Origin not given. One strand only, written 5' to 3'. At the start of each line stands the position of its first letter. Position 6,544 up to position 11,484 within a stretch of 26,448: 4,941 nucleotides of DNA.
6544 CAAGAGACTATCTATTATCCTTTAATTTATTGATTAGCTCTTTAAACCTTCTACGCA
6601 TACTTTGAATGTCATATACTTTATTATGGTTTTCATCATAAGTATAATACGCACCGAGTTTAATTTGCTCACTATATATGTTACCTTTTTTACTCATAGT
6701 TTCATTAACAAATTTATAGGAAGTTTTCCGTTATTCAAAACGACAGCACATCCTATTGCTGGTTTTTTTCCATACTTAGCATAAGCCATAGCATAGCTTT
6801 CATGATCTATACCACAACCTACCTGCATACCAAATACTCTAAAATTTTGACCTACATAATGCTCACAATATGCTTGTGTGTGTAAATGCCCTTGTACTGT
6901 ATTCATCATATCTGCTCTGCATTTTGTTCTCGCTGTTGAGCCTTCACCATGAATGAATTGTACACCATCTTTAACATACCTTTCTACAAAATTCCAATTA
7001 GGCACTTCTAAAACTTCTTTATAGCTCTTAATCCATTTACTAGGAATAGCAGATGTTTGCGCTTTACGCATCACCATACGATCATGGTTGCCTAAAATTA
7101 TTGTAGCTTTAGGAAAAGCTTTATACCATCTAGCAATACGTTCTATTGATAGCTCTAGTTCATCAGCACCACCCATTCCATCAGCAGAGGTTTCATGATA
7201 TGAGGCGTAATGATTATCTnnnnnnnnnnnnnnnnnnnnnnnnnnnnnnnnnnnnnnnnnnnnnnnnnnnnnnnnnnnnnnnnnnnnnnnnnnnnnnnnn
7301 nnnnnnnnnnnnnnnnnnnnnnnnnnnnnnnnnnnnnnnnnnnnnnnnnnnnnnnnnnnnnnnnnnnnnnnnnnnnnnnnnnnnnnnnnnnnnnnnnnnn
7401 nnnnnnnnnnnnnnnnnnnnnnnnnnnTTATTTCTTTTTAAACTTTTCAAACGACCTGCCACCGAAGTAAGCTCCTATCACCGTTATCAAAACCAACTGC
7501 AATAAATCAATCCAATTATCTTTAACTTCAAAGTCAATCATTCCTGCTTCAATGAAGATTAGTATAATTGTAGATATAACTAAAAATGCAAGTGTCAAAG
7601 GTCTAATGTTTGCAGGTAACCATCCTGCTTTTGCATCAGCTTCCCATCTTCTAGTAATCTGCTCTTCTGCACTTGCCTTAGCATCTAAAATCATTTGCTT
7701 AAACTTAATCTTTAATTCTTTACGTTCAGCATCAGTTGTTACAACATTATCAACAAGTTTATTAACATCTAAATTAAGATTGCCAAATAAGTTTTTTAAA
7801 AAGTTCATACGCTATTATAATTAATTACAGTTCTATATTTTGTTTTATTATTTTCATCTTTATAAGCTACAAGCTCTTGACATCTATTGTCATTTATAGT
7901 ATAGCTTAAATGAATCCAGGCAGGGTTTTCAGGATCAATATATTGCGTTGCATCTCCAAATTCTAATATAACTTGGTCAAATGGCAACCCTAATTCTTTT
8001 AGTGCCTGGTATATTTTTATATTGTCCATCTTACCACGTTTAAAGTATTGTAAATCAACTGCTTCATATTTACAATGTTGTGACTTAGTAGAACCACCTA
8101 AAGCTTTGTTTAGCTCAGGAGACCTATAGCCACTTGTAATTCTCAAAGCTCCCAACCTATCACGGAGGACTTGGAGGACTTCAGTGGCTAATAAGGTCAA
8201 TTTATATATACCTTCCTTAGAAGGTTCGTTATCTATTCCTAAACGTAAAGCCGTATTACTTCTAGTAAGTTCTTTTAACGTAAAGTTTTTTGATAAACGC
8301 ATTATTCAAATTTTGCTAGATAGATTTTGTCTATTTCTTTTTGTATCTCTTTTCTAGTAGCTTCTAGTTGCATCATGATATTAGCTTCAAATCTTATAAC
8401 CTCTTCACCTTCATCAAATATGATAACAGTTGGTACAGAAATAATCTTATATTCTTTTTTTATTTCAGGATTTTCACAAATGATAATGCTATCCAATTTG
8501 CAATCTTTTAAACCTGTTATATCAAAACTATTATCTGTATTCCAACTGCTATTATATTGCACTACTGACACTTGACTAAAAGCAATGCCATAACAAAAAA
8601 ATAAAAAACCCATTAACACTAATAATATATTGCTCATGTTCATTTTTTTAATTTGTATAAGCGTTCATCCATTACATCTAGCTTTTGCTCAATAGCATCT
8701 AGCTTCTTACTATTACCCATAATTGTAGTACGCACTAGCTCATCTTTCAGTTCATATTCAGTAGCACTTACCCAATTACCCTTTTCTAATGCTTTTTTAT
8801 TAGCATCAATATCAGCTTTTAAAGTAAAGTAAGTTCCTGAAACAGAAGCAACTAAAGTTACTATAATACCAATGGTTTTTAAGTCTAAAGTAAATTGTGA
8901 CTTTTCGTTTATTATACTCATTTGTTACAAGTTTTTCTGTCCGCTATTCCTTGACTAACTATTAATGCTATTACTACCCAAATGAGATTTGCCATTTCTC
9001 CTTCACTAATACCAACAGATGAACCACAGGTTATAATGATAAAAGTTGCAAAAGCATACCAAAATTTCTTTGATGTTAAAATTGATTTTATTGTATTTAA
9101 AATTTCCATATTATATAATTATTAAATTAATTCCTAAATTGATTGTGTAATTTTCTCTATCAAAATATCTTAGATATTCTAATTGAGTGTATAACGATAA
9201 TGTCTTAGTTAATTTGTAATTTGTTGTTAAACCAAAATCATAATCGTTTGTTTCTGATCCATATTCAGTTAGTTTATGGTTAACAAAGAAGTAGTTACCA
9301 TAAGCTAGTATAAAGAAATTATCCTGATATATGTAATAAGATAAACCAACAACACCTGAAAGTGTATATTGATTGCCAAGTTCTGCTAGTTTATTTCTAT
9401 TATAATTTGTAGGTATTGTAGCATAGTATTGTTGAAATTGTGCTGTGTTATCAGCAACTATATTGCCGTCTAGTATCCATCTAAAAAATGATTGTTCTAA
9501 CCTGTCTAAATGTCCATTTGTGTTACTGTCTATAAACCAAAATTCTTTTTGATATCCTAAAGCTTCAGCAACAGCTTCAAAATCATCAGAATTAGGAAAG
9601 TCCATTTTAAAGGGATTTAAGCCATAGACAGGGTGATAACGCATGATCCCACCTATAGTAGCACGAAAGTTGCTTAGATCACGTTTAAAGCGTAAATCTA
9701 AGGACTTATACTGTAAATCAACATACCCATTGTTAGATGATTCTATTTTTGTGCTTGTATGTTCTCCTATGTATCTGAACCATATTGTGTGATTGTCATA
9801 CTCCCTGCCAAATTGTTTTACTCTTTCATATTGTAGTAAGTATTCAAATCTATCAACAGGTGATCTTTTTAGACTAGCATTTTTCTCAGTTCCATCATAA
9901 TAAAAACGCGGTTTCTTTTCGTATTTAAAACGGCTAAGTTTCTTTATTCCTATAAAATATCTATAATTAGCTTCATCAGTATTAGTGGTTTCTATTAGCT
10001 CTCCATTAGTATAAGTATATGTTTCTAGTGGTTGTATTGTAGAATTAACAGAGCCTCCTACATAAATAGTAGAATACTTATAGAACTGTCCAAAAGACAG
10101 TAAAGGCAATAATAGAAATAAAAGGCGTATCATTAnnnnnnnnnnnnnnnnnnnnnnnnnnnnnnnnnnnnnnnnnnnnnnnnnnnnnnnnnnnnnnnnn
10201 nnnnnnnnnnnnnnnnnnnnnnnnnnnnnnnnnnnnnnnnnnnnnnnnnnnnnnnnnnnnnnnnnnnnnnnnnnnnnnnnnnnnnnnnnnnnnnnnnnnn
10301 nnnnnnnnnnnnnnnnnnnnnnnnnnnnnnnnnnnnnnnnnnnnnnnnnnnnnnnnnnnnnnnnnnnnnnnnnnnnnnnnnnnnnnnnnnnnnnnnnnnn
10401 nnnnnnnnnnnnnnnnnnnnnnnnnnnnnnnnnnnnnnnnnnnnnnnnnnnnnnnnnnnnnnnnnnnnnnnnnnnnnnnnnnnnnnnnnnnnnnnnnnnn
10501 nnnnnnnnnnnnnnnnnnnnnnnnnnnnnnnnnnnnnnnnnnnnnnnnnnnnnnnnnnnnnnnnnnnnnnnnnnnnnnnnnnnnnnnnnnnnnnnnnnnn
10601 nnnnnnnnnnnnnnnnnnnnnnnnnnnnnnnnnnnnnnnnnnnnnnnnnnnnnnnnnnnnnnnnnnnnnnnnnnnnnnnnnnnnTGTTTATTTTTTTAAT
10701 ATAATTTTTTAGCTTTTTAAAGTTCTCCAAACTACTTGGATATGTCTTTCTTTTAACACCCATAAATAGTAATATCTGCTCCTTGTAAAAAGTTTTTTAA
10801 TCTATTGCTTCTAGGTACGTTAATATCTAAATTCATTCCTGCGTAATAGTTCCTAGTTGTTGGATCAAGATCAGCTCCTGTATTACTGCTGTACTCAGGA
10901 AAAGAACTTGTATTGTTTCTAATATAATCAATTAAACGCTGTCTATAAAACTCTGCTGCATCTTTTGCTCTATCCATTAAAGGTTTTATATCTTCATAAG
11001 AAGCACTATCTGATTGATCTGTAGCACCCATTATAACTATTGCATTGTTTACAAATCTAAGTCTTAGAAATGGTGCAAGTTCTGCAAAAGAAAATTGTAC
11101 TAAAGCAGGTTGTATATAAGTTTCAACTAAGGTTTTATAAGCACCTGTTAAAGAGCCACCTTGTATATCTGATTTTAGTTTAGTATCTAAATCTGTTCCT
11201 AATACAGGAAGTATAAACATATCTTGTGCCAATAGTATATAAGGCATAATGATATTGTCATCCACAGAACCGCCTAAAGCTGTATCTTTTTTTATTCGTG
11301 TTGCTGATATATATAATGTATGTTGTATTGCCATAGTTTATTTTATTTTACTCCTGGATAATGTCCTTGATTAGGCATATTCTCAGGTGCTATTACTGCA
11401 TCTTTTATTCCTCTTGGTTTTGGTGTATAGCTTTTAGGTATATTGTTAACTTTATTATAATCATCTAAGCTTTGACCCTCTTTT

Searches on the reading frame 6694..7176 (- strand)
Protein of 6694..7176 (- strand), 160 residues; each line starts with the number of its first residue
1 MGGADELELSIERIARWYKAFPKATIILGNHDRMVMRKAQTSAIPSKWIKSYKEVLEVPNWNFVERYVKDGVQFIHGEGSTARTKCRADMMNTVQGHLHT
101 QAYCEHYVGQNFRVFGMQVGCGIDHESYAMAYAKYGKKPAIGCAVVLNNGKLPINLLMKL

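Call 22: search_protein_families(library=phrogs, proteins=[window:6694-7176:-], max_evalue=0.01)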
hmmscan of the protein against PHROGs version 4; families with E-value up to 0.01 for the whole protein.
window:6694-7176:- (160 aa): 2 families
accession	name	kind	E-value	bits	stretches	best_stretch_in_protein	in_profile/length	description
phrog_221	-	other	5.3e-29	102.5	1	11-152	180-342/367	metallo-phosphoesterase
phrog_547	-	other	0.0018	18.4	1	13-128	92-187/245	phosphoesterase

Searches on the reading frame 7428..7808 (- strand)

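Call 22: search_protein_families(library=phrogs, proteins=[window:7428-7808:-], max_evalue=0.01)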
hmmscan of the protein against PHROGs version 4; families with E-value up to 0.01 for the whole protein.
window:7428-7808:- (126 aa): 3 families
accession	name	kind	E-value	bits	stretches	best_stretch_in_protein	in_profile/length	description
phrog_3427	-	lysis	1.6e-22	81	1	7-126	7-138/141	holin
phrog_6637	-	unknown function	3.5e-05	24.9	1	23-125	58-159/160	-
phrog_9646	-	unknown function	0.0022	18.9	1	1-125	1-124/130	-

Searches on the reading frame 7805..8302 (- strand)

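Call 22: search_protein_families(library=phrogs, proteins=[window:7805-8302:-], max_evalue=0.01)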
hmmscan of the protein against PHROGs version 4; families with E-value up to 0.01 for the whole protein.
window:7805-8302:- (165 aa): 2 families
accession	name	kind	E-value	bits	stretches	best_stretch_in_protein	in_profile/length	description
phrog_894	-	lysis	4.3e-31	109.2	1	1-162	44-190/389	endolysin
phrog_17373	-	other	4.3e-06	27.6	1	34-85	36-88/224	peptidase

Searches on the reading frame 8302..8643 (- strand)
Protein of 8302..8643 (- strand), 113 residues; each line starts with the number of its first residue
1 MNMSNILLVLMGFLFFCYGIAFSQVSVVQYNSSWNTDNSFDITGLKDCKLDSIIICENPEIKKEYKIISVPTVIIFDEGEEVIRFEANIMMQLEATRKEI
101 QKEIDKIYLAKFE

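Call 22: search_protein_families(library=phrogs, proteins=[window:8302-8643:-], max_evalue=0.01)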
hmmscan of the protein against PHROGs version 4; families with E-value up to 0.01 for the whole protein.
window:8302-8643:- (113 aa): 1 family
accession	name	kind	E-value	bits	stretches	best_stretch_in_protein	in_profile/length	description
phrog_22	-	DNA, RNA and nucleotide metabolism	0.0089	17.1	0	57-103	109-154/162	thioredoxin domain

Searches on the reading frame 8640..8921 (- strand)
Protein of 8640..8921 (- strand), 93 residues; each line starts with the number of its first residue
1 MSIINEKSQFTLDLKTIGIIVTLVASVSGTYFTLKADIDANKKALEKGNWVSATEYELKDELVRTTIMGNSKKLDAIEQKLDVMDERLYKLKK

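Call 22: search_protein_families(library=phrogs, proteins=[window:8640-8921:-], max_evalue=0.01)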
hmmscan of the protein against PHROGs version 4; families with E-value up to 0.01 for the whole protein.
window:8640-8921:- (93 aa): 1 family
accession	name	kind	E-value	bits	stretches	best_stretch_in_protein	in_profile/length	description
phrog_12015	-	unknown function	0.0076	16.9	1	17-93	75-147/165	-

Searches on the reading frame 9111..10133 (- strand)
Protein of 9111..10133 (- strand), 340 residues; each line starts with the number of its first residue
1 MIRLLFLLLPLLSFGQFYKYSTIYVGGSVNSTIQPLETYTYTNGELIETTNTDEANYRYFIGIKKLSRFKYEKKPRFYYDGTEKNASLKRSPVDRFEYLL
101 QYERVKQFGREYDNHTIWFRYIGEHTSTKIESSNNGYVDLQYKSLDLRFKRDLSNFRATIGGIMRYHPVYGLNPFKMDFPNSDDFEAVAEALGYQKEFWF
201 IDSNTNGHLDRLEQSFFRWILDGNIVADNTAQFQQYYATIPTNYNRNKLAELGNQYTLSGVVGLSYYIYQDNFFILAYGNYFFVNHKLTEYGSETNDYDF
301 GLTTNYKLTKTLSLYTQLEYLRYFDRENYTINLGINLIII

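Call 80: search_protein_families(library=pfam, proteins=[window:9111-10133:-], max_evalue=0.1)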
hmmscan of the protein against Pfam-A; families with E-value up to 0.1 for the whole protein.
window:9111-10133:- (340 aa): 1 family
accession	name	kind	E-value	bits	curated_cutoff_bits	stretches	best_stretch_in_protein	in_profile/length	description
PF13609.12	Porin_4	-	0.028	14.7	27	1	231-323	232-307/310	Gram-negative porin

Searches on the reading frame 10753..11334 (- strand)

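Call 80: search_protein_families(library=pfam, proteins=[window:10753-11334:-], max_evalue=0.1)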
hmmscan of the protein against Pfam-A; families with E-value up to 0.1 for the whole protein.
window:10753-11334:- (193 aa): 1 family
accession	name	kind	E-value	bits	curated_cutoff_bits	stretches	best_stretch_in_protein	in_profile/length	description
PF20459.4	DUF6712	-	5e-18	65.7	25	1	41-154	1-117/121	Family of unknown function (DUF6712)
